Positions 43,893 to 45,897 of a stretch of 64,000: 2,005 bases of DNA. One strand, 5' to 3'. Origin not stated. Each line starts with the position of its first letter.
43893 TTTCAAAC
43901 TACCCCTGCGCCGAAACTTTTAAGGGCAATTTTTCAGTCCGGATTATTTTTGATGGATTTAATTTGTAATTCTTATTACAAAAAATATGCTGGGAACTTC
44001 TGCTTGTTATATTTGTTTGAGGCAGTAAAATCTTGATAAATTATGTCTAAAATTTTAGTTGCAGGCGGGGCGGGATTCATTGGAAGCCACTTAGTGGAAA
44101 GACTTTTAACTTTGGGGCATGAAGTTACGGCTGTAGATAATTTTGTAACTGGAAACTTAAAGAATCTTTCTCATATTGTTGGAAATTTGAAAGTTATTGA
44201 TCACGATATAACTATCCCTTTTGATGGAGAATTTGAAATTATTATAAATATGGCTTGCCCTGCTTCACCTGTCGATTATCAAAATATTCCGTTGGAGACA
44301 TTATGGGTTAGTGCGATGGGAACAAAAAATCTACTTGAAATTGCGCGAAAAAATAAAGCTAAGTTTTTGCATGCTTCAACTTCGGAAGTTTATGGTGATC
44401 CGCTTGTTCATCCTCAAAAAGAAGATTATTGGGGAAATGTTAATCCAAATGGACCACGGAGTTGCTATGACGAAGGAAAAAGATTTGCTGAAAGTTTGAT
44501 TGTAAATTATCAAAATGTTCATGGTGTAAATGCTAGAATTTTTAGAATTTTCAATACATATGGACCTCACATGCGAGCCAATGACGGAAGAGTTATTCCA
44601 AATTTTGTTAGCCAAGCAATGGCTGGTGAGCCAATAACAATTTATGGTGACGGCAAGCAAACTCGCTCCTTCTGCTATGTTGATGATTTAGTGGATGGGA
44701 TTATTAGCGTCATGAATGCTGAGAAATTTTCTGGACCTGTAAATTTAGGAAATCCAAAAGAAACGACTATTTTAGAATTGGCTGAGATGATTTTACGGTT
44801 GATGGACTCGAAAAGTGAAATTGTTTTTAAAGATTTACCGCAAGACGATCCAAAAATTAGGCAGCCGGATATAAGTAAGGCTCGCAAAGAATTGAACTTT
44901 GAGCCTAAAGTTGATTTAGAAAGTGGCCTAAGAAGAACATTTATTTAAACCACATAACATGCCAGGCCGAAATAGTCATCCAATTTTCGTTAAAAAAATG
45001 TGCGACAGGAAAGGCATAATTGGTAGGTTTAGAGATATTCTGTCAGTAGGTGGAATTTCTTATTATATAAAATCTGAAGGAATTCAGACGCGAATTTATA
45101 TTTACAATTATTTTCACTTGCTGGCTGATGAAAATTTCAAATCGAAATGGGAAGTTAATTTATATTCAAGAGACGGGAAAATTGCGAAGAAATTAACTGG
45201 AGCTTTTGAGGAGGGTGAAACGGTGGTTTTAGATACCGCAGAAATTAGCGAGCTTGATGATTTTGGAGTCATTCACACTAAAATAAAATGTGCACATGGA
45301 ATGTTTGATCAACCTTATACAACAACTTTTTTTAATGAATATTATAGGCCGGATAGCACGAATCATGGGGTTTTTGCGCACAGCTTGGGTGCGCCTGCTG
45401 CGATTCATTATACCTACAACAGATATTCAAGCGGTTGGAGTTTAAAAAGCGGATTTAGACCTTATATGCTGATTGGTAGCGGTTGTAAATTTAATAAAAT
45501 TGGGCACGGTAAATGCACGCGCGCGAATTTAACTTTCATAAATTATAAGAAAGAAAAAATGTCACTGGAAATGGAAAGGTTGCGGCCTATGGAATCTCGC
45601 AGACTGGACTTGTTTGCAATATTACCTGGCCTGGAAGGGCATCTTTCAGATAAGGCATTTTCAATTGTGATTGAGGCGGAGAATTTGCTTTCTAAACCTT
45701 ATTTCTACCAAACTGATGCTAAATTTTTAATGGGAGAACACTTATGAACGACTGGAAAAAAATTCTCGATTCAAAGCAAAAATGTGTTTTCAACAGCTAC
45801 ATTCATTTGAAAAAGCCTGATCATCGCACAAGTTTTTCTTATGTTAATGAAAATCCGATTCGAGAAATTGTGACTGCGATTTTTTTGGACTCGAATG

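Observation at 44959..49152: Three adjacent genes encode four copies of an unrecognised ~250-aa module inside the sugar-nucleotide cluster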

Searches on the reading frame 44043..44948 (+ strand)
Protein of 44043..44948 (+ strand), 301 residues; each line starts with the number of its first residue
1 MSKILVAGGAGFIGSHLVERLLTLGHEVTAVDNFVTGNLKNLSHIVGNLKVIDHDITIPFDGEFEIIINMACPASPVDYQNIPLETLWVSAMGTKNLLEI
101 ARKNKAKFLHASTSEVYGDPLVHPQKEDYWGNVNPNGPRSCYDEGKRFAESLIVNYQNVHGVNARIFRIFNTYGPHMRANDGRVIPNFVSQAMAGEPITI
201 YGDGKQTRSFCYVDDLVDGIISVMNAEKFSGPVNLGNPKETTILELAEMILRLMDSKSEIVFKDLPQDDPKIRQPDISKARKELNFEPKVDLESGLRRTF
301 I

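Call 3: search_protein_families(library=pfam, proteins=[window:44043-44948:+], max_evalue=1)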
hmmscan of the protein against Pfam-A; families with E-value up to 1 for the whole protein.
window:44043-44948:+ (301 aa): 9 families
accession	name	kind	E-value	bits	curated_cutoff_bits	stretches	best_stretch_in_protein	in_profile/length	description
PF01370.27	Epimerase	-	3.2e-52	177.8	20.9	1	4-235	1-239/240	NAD dependent epimerase/dehydratase family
PF16363.11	GDP_Man_Dehyd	-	5.4e-52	177.7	27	1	5-299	1-332/332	GDP-mannose 4,6 dehydratase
PF01073.25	3Beta_HSD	-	2.4e-13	50.2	22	1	5-221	1-226/280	3-beta hydroxysteroid dehydrogenase/isomerase family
PF04321.23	RmlD_sub_bind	-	1e-12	48.2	27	1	3-258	2-235/287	RmlD substrate binding domain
PF02719.21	Polysacc_synt_2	-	4.2e-09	36.4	20.2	1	138-259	134-252/293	Polysaccharide biosynthesis protein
PF07993.18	NAD_binding_4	-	7.7e-09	35.5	20.1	2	86-174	108-209/258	Male sterility protein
PF13460.12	NAD_binding_10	-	0.016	15.6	27.2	1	8-31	1-25/184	NAD(P)H-binding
PF00070.33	Pyr_redox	-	0.031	15.2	22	0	9-32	6-29/82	Pyridine nucleotide-disulphide oxidoreductase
PF05368.20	NmrA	-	0.048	13.7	27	1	2-31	3-32/298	NmrA-like family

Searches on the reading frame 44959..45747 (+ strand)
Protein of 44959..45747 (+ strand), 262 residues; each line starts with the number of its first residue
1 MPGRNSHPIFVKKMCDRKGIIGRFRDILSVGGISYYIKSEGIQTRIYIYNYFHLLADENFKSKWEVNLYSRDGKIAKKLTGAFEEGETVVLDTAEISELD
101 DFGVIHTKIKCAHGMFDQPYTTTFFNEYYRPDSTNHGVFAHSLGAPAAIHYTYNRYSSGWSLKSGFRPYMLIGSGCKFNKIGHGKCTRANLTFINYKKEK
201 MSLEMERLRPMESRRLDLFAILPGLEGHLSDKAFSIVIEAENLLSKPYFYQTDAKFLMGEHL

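Call 3: search_protein_families(library=pfam, proteins=[window:44959-45747:+], max_evalue=1)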
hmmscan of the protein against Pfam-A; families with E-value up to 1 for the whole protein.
window:44959-45747:+ (262 aa): 2 families
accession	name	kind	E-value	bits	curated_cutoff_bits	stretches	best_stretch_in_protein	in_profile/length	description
PF01287.26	eIF-5a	-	0.14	12.8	24.2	1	51-90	17-53/69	Eukaryotic elongation factor 5A hypusine, DNA-binding OB fold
PF08874.15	DUF1835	-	0.2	12.2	21.1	1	17-62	19-65/122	Domain of unknown function (DUF1835)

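Call 4: search_protein_families(library=ncbifam, proteins=[window:44959-45747:+], max_evalue=1)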
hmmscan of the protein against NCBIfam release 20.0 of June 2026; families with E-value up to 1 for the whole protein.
window:44959-45747:+ (262 aa): 1 family
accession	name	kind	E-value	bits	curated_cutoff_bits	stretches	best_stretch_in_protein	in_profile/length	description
TIGR02297.1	HpaA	equivalog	0.14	11.4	274.65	1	43-71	182-210/287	4-hydroxyphenylacetate catabolism regulatory protein HpaA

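Call 8: find_homologous_proteins(query=window:44959-45747:+)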
Query window:44959-45747:+ (262 aa): 6 proteins with E <= 0.001 among 320 candidates.
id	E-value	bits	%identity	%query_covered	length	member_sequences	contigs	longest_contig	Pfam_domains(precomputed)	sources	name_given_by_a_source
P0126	7.9e-178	607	100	100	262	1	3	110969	-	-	-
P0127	6.4e-121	421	68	100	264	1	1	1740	-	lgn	-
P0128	8.8e-119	414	68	100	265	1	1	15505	-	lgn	-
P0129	5.8e-105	368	68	90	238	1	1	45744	-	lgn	-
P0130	3.2e-73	264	49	97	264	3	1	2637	-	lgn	-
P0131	4.8e-47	178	37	100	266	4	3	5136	-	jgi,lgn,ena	-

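Call 31: find_encoding_contigs(protein=P0131, flank=6000, max_places=3)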
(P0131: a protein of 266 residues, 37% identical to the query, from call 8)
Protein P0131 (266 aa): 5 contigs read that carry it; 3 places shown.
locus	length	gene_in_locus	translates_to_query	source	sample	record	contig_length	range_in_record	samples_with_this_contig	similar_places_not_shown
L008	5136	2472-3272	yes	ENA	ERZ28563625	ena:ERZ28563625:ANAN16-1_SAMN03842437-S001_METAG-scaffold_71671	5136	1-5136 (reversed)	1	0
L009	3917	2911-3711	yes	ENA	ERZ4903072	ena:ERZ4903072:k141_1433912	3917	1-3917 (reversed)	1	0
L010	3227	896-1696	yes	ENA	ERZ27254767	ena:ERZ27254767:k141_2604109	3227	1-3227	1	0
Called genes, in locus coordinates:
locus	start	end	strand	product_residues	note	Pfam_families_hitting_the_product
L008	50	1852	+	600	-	PF00664:ABC_membrane, PF02463:SMC_N (faint), PF00005:ABC_tran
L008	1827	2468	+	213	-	PF00970:FAD_binding_6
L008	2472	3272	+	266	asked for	-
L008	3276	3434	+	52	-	-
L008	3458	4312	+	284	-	-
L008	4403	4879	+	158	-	PF13489:Methyltransf_23 (weak), PF08241:Methyltransf_11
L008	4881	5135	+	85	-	?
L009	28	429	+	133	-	-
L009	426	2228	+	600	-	PF00664:ABC_membrane, PF02463:SMC_N (faint), PF00005:ABC_tran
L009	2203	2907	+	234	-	PF00970:FAD_binding_6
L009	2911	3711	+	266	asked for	-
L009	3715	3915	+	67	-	?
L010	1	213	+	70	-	?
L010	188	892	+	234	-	PF00970:FAD_binding_6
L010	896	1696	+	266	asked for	-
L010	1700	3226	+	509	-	?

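Call 35: find_related_loci(query=A3, collection=metagenome_contigs, flank=7000)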
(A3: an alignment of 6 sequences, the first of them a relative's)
Query A3 (262 aa) in metagenome_contigs; peptide patterns used: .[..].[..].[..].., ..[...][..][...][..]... (x = any residue, [..] = any of these).
329 stretches matched a pattern; 4 encode a relative of the query (tblastn E <= 1e-3); 4 distinct loci.
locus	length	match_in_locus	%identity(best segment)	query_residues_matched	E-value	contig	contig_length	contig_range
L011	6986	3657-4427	47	7-261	2e-75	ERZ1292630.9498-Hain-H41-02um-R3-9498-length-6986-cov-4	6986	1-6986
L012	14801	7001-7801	40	1-262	8e-65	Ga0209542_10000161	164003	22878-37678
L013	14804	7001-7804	38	1-262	2e-60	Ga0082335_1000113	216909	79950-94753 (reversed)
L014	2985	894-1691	37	1-262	3e-55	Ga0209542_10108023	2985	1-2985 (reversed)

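Call 57: search_protein_families(library=pfam, proteins=[L012:6312-6998:+], max_evalue=0.001)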
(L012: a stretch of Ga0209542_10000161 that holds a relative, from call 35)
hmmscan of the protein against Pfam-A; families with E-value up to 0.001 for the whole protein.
L012:6312-6998:+ (228 aa): 3 families
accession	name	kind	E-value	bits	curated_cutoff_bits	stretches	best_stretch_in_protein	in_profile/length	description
PF00970.30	FAD_binding_6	-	5e-18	65.7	21.1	1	6-101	2-97/99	Oxidoreductase FAD-binding domain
PF00175.26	NAD_binding_1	-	9.3e-09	36.4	22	1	112-208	1-105/109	Oxidoreductase NAD-binding domain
PF08022.18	FAD_binding_8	-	0.00086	19.8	22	0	26-73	22-70/109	FAD-binding domain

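Call 77: search_solved_structures(query=A3, max_evalue=10)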
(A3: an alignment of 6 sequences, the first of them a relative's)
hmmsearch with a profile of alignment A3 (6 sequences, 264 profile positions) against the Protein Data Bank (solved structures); distinct sequences matched with E-value up to 10: 2.
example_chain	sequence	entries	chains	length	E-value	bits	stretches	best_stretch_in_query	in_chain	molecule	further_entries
7a1i_A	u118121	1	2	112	1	11.8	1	121-172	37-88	BILBO1_N domain-containing protein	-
4y96_A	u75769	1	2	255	1.5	11.3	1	167-200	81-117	Triosephosphate Isomerase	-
